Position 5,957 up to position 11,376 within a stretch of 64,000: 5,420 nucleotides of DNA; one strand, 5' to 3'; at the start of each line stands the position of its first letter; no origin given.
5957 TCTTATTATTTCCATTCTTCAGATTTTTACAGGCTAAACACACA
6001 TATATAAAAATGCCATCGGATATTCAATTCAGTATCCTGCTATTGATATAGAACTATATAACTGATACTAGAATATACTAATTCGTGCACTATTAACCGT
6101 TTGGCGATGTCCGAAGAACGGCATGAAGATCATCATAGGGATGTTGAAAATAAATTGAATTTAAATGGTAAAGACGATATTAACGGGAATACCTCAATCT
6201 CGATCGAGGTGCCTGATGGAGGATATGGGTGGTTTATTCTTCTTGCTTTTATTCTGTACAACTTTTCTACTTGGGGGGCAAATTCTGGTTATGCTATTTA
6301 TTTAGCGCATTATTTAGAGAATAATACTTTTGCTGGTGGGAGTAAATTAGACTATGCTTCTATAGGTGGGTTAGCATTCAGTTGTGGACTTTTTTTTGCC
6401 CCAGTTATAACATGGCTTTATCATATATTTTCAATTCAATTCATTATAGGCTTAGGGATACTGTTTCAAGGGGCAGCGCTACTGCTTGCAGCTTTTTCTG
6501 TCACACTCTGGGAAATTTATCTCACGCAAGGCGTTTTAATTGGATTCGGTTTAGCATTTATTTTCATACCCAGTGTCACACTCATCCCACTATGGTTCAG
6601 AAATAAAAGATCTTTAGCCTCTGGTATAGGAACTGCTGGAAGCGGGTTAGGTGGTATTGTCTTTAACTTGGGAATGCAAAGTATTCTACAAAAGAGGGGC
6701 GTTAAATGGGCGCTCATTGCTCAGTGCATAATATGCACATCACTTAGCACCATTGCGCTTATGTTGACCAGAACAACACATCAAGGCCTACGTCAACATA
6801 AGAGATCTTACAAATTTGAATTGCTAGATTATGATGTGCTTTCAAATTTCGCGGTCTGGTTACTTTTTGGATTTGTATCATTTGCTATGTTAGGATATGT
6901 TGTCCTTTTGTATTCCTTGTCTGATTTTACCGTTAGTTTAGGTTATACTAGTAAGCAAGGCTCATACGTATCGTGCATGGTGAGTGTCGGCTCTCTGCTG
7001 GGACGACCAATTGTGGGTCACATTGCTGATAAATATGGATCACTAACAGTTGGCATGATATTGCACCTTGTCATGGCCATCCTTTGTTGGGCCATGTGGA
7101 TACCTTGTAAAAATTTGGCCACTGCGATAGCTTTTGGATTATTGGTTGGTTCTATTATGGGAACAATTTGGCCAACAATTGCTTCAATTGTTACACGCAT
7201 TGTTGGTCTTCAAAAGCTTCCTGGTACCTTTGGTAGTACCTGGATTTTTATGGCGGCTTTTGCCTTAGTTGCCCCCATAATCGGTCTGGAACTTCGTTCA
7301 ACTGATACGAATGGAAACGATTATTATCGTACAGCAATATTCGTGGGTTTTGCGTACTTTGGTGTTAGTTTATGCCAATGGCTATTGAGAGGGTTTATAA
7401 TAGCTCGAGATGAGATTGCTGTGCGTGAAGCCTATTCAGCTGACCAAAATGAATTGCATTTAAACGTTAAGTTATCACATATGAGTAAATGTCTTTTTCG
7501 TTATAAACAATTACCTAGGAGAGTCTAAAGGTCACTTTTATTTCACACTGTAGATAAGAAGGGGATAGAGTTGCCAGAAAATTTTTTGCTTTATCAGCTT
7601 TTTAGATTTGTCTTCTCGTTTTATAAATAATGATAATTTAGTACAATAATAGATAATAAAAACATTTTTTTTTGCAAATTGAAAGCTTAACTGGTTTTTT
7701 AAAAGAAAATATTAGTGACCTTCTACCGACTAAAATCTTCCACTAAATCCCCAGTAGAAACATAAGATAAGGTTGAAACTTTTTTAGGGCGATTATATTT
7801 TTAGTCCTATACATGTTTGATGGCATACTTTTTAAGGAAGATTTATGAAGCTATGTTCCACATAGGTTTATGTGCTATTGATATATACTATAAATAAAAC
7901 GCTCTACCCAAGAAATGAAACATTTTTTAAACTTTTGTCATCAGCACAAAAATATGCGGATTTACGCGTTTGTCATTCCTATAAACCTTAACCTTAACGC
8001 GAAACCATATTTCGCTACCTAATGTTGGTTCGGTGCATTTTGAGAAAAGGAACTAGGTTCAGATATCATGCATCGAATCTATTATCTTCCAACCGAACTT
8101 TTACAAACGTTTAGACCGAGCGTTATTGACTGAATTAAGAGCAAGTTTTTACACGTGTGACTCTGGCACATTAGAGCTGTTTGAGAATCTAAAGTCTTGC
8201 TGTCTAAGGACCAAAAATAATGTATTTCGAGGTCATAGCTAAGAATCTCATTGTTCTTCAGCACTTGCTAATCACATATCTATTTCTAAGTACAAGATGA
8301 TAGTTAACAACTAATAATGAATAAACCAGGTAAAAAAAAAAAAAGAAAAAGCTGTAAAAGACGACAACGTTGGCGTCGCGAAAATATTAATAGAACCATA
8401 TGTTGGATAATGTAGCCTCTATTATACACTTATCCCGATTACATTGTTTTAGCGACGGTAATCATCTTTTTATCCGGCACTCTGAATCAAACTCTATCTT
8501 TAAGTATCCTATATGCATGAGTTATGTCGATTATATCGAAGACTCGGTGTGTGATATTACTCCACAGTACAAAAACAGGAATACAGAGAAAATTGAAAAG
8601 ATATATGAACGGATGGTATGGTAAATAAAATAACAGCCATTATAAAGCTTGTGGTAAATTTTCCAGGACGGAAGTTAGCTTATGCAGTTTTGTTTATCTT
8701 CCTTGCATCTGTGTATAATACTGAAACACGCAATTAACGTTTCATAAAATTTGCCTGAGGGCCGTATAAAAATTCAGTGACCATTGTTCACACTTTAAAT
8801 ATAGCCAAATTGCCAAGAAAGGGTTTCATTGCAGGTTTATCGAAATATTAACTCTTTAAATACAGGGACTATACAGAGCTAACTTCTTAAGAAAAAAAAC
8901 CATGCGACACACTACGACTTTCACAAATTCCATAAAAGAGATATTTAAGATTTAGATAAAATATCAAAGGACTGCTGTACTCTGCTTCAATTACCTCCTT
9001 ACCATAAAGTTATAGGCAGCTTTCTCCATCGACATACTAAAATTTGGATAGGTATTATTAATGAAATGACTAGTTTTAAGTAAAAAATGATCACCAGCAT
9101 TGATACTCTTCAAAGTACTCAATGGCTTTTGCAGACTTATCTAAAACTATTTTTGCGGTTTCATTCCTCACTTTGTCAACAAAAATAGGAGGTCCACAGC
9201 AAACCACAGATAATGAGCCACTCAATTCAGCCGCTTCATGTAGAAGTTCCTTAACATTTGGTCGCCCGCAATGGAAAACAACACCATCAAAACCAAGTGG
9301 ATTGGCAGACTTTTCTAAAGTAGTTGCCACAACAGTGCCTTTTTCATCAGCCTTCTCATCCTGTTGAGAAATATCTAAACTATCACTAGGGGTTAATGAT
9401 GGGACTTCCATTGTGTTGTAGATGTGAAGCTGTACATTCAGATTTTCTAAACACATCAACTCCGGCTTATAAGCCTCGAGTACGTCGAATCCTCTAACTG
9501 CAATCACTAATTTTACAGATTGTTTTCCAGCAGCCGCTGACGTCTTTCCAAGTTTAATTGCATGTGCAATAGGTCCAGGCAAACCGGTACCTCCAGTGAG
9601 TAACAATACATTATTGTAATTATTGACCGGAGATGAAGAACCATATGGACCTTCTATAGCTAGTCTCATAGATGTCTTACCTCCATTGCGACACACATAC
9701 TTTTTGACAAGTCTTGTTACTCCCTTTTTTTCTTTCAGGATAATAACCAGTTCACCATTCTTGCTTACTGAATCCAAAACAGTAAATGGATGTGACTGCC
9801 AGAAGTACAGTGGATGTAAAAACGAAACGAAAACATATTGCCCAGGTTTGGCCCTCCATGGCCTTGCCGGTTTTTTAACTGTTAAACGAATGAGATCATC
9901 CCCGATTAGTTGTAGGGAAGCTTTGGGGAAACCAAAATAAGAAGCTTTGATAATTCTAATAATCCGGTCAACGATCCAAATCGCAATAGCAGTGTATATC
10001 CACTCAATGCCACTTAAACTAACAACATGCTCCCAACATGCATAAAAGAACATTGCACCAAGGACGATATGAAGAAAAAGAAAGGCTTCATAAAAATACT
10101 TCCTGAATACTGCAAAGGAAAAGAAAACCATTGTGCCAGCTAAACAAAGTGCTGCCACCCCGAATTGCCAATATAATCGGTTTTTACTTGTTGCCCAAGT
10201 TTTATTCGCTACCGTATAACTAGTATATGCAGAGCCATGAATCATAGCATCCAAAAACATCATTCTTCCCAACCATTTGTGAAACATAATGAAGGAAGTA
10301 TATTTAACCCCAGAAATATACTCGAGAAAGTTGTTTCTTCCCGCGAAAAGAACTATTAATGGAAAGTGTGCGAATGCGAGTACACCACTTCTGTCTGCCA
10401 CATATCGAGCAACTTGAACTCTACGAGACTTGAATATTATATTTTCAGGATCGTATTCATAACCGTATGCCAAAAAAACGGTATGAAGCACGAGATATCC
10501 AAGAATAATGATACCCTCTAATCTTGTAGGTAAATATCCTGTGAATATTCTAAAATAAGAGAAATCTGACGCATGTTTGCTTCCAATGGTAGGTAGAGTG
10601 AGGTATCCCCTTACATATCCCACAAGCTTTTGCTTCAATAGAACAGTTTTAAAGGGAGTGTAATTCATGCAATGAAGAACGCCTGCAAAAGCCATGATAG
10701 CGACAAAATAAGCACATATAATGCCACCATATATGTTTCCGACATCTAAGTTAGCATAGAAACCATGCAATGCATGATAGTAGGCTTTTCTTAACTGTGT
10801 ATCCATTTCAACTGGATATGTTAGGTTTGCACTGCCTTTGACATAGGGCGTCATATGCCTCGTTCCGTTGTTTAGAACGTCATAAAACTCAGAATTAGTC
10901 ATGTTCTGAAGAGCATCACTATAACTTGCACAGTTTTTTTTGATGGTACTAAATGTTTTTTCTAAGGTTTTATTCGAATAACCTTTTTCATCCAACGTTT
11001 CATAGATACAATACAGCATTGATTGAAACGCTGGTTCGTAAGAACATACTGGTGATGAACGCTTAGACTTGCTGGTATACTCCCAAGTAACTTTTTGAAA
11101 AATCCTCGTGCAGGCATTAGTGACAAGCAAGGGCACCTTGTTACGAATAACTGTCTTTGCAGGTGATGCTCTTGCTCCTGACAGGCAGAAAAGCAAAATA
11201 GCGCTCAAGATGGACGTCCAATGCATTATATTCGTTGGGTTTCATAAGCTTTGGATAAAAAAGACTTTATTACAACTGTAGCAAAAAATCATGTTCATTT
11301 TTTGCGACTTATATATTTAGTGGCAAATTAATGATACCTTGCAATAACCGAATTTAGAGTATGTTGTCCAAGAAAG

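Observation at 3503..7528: Divergent pair: uncharacterised Zn2Cys6 transcription factor and MCH2 MFS transporter share a 480-bp promoter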

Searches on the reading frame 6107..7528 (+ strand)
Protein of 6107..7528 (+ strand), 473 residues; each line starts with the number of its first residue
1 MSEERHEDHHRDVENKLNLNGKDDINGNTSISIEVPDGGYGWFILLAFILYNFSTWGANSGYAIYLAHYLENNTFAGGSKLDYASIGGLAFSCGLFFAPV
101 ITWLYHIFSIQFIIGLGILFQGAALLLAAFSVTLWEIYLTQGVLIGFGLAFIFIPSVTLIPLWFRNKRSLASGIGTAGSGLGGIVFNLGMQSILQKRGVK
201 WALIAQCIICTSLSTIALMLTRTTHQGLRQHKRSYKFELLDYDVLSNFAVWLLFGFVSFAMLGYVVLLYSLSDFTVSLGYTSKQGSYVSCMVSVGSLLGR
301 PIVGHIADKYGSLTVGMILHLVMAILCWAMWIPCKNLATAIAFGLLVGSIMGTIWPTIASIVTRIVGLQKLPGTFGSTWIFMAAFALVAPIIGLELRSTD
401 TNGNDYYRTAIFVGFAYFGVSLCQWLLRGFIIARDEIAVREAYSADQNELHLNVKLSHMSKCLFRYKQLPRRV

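Call 4: search_protein_families(library=pfam, proteins=[window:6107-7528:+], max_evalue=0.01)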
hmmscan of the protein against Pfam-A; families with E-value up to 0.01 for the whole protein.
window:6107-7528:+ (473 aa): 1 family
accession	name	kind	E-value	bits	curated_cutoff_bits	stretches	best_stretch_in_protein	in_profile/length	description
PF07690.21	MFS_1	-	3.9e-22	79.1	33.4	1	45-387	2-344/347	Major Facilitator Superfamily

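Call 35: find_homologous_proteins(query=window:6107-7528:+, max_evalue=1e-20)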
Query window:6107-7528:+ (473 aa): 180 proteins with E <= 1e-20 among 8000 candidates; the best 120 are listed.
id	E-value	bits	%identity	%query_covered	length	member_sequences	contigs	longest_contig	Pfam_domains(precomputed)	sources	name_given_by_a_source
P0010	0.0e+0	1054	99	100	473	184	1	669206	PF07690.22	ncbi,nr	ncbi:BDC_1c_G0031500.mRNA.1.CDS.1 [Saccharomyces cerevisiae]|nr:BDC_1c_G0031500.mRNA.1.CDS.1 [Saccha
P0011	2.1e-282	955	93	100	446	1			PF07690.22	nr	nr:CIC_HP1_G0029100.mRNA.1.CDS.1 [Saccharomyces cerevisiae]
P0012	3.8e-264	895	86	99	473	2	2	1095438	PF07690.22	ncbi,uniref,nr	ncbi:hypothetical protein SMKI_15G0040 [Saccharomyces mikatae IFO 1815]|uniref:Mch2p n=1 Tax=Sacchar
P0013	1.1e-262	890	92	95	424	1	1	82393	PF07690.22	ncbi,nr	ncbi:Major Facilitator Superfamily protein [Saccharomyces cerevisiae]|nr:Major Facilitator Superfami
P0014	7.3e-257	871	81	100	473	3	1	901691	PF07690.22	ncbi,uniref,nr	ncbi:Mch2p SKDI_16G4500 [Saccharomyces kudriavzevii IFO 1802]|uniref:MCH2-like protein n=2 Tax=Sacch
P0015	4.3e-251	852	81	100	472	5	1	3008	PF07690.22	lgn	-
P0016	5.1e-231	786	73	99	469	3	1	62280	PF07690.22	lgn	-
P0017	3.4e-206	704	71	93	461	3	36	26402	PF07690.22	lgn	-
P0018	3.3e-181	622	61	96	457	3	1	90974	PF07690.22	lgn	-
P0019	4.9e-180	618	58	100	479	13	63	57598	PF07690.22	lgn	-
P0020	1.2e-179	616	58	100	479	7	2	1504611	PF07690.22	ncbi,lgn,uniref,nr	ncbi:LAFE_0F15830g1_1 [Lachancea fermentati]|uniref:LAFE_0F15830g1_1 n=1 Tax=Lachancea fermentati Ta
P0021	4.1e-178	611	61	93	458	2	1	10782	PF07690.22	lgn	-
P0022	3.1e-177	608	61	96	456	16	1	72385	PF13347.13,PF07690.22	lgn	-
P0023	1.7e-176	606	58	100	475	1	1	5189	PF07690.22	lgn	-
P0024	3.3e-176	605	61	93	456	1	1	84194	PF13347.13,PF07690.22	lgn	-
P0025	3.4e-176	605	60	93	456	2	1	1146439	PF13347.13,PF07690.22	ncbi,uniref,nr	ncbi:hypothetical protein HG537_0D04580 [Torulaspora globosa]|uniref:Major facilitator superfamily (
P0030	4.1e-169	582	54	100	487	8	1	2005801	PF07690.22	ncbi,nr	ncbi:hypothetical protein BZL39_B03730 [Zygosaccharomyces parabailii]|nr:hypothetical protein BZL39_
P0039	5.3e-160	552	56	99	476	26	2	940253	PF07690.22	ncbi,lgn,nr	ncbi:probable transporter MCH2 [Kluyveromyces marxianus]|nr:probable transporter MCH2 [Kluyveromyces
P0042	5.3e-154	532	55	94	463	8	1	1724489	PF07690.22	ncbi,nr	ncbi:hypothetical protein KDRO_D04280 [Kluyveromyces lactis]|nr:hypothetical protein KDRO_D04280 [Kl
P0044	1.4e-152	527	52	100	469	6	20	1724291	PF07690.22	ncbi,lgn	ncbi:Mch2p [Lachancea thermotolerans]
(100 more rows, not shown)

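Call 36: find_encoding_contigs(protein=P0042, flank=7000, max_places=2)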
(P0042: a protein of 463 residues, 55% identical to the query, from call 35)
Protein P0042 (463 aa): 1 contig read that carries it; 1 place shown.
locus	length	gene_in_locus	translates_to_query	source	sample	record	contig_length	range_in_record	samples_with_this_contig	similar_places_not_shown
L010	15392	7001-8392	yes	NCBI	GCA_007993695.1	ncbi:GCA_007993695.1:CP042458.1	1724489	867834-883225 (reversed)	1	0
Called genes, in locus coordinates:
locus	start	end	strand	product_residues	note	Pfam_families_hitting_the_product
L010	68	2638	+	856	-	PF00172:Zn_clus, PF11951:Fungal_trans_2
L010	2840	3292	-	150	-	PF10604:Polyketide_cyc2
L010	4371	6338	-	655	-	PF00172:Zn_clus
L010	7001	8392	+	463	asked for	PF07690:MFS_1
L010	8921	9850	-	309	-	PF00248:Aldo_ket_red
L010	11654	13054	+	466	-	PF00622:SPRY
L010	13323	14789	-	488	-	PF00046:Homeodomain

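Call 37: find_encoding_contigs(protein=P0020, flank=7000, max_places=2)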
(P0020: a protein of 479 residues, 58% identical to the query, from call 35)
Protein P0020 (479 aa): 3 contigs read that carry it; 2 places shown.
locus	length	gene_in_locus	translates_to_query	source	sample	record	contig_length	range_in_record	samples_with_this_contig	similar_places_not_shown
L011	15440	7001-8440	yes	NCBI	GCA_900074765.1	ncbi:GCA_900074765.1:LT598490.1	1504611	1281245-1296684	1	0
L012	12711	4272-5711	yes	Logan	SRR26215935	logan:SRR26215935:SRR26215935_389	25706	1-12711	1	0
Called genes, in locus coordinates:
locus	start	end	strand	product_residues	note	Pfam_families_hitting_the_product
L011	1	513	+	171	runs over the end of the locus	PF03876:SHS2_Rpb7-N, PF00575:S1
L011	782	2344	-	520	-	PF05141:DIT1_PvcA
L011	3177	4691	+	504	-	PF00067:p450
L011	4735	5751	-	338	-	PF01156:IU_nuc_hydro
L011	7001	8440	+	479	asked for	PF07690:MFS_1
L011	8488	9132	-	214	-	PF00156:Pribosyltran (weak)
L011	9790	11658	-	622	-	PF24805:EIF3I (faint), PF24807:WD40_CDC20-Fz (weak), PF25174:Beta-prop_THOC3 (faint), PF25173:Beta-prop_WDR3_1st (faint), PF25175:Beta-prop_WDR5 (weak), PF04003:Utp12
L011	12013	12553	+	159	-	PF00808:CBFD_NFYB_HMF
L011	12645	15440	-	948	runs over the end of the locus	PF03810:IBN_N, PF08506:Cse1 (faint)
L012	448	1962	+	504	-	PF00067:p450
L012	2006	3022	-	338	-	PF01156:IU_nuc_hydro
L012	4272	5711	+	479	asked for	PF07690:MFS_1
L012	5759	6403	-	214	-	PF00156:Pribosyltran (weak)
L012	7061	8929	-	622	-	PF24805:EIF3I (faint), PF24807:WD40_CDC20-Fz (weak), PF25174:Beta-prop_THOC3 (faint), PF25173:Beta-prop_WDR3_1st (faint), PF25175:Beta-prop_WDR5 (weak), PF04003:Utp12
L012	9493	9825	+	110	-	-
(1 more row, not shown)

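Call 38: find_encoding_contigs(protein=P0025, flank=7000, max_places=2)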
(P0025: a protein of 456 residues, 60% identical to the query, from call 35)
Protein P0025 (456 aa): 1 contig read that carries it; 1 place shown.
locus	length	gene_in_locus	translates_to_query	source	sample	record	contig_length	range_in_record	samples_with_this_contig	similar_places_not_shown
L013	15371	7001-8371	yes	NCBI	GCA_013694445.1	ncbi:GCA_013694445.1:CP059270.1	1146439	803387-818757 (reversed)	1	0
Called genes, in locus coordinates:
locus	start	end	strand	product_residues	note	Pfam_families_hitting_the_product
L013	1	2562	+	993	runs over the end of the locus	PF22591:eIF3a_PCI_TPR-like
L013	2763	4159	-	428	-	PF01030:Recep_L_domain (faint)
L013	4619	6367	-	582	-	PF01425:Amidase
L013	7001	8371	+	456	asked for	PF07690:MFS_1, PF13347:MFS_2 (weak)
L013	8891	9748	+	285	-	PF00179:UQ_con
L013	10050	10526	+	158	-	PF16818:SLM4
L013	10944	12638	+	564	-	PF22437:DBF4_BRCT, PF08630:Dfp1_Him1_M, PF07535:zf-DBF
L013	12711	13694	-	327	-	PF14616:Rua1_C (faint)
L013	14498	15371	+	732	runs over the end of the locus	PF07719:TPR_2 (faint), PF12895:ANAPC3 (faint), PF13428:TPR_14 (faint), PF13432:TPR_16 (faint), PF14559:TPR_19 (faint), PF00515:TPR_1 (faint), PF13424:TPR_12 (faint)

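Call 39: find_encoding_contigs(protein=P0030, flank=7000, max_places=2)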
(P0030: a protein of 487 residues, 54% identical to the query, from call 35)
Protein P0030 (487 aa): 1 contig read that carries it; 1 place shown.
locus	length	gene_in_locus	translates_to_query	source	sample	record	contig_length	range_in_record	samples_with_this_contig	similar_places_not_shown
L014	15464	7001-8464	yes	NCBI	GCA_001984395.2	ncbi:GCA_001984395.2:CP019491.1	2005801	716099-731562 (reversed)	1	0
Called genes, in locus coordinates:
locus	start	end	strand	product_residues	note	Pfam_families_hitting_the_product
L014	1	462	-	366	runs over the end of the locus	PF12763:EH, PF12761:End3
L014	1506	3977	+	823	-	PF05345:He_PIG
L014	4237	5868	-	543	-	-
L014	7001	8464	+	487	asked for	PF07690:MFS_1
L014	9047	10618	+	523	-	PF13499:EF-hand_7, PF00036:EF-hand_1 (faint), PF13202:EF-hand_5 (faint), PF13405:EF-hand_6 (faint), PF13833:EF-hand_8 (weak), PF00153:Mito_carr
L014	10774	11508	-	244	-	PF02301:HORMA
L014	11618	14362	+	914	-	PF02518:HATPase_c (weak), PF13589:HATPase_c_3, PF01119:DNA_mis_repair, PF08676:MutL_C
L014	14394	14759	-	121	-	PF00416:Ribosomal_S13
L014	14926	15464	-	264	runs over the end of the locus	PF12326:EOS1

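Call 60: find_encoding_contigs(protein=P0039, flank=6000, max_places=2)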
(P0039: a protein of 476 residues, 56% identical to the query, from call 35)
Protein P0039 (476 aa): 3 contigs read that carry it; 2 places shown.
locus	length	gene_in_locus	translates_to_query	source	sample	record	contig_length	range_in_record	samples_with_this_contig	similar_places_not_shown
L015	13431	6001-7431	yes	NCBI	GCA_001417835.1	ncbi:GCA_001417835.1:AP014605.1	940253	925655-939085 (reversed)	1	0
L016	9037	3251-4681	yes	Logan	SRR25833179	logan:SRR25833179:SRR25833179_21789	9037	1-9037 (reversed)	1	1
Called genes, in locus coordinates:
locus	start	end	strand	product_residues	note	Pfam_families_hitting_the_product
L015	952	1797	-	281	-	PF07691:PA14, PF10528:GLEYA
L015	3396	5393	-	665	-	PF00172:Zn_clus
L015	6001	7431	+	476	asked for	PF07690:MFS_1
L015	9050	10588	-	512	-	PF00296:Bac_luciferase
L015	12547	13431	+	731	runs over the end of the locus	PF01794:Ferric_reduct, PF08022:FAD_binding_8, PF08030:NAD_binding_6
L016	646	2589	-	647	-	PF00172:Zn_clus (weak)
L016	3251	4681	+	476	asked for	PF07690:MFS_1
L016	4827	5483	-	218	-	PF01073:3Beta_HSD, PF01118:Semialdhyde_dh (weak), PF01370:Epimerase, PF05368:NmrA, PF13460:NAD_binding_10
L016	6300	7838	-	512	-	PF00296:Bac_luciferase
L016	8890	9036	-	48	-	?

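Call 61: find_encoding_contigs(protein=P0044, flank=6000, max_places=2)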
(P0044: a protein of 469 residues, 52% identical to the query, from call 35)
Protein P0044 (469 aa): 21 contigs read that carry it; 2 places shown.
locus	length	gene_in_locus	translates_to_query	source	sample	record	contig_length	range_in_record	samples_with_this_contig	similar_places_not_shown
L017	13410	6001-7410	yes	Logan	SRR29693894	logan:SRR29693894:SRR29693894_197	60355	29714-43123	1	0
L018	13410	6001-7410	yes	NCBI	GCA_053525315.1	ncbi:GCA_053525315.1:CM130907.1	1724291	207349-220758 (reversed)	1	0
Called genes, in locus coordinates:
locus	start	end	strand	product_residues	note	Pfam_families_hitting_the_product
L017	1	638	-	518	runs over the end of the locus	PF05141:DIT1_PvcA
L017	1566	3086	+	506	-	PF00067:p450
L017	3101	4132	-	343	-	PF01156:IU_nuc_hydro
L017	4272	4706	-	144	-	-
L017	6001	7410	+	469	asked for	PF07690:MFS_1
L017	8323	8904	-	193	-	PF00156:Pribosyltran (weak)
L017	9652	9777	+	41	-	-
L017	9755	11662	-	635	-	PF23381:Beta-prop_IFT122_1st (faint), PF24805:EIF3I (faint), PF24807:WD40_CDC20-Fz (faint), PF25174:Beta-prop_THOC3 (weak), PF25175:Beta-prop_WDR5 (weak), PF24796:WDR55 (weak), PF25173:Beta-prop_WDR3_1st, PF04003:Utp12, +1 more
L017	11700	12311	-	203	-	-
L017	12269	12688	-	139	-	-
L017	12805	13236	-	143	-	-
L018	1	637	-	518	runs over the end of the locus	PF05141:DIT1_PvcA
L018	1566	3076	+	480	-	PF00067:p450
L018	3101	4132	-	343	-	PF01156:IU_nuc_hydro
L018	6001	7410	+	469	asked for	PF07690:MFS_1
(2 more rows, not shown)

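Call 75: search_protein_families(library=pfam, proteins=[L015:3396-5393:-, L010:4371-6338:-], max_evalue=0.001)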
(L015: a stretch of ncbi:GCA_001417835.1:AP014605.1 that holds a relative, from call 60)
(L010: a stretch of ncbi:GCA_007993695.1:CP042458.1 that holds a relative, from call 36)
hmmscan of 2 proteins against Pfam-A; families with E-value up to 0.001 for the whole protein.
L015:3396-5393:- (665 aa): 1 family
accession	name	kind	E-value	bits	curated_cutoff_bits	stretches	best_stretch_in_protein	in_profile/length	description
PF00172.23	Zn_clus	-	5.6e-08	33.2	21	1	17-52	2-37/39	Fungal Zn(2)-Cys(6) binuclear cluster domain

L010:4371-6338:- (655 aa): 1 family
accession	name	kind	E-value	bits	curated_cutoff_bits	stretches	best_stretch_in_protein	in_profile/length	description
PF00172.23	Zn_clus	-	1.1e-08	35.5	21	1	10-45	1-36/39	Fungal Zn(2)-Cys(6) binuclear cluster domain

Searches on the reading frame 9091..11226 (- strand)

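Call 4: search_protein_families(library=pfam, proteins=[window:9091-11226:-], max_evalue=0.01)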
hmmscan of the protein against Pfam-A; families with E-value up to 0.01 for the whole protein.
window:9091-11226:- (711 aa): 3 families
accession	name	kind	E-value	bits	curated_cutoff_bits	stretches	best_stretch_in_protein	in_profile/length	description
PF08030.17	NAD_binding_6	-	1.8e-35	122.7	22.2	1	537-690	1-155/156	Ferric reductase NAD binding domain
PF08022.18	FAD_binding_8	-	1.7e-31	108.9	22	1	431-532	2-109/109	FAD-binding domain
PF01794.25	Ferric_reduct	-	2.6e-31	108.6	28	1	280-397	1-121/121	Ferric reductase like transmembrane component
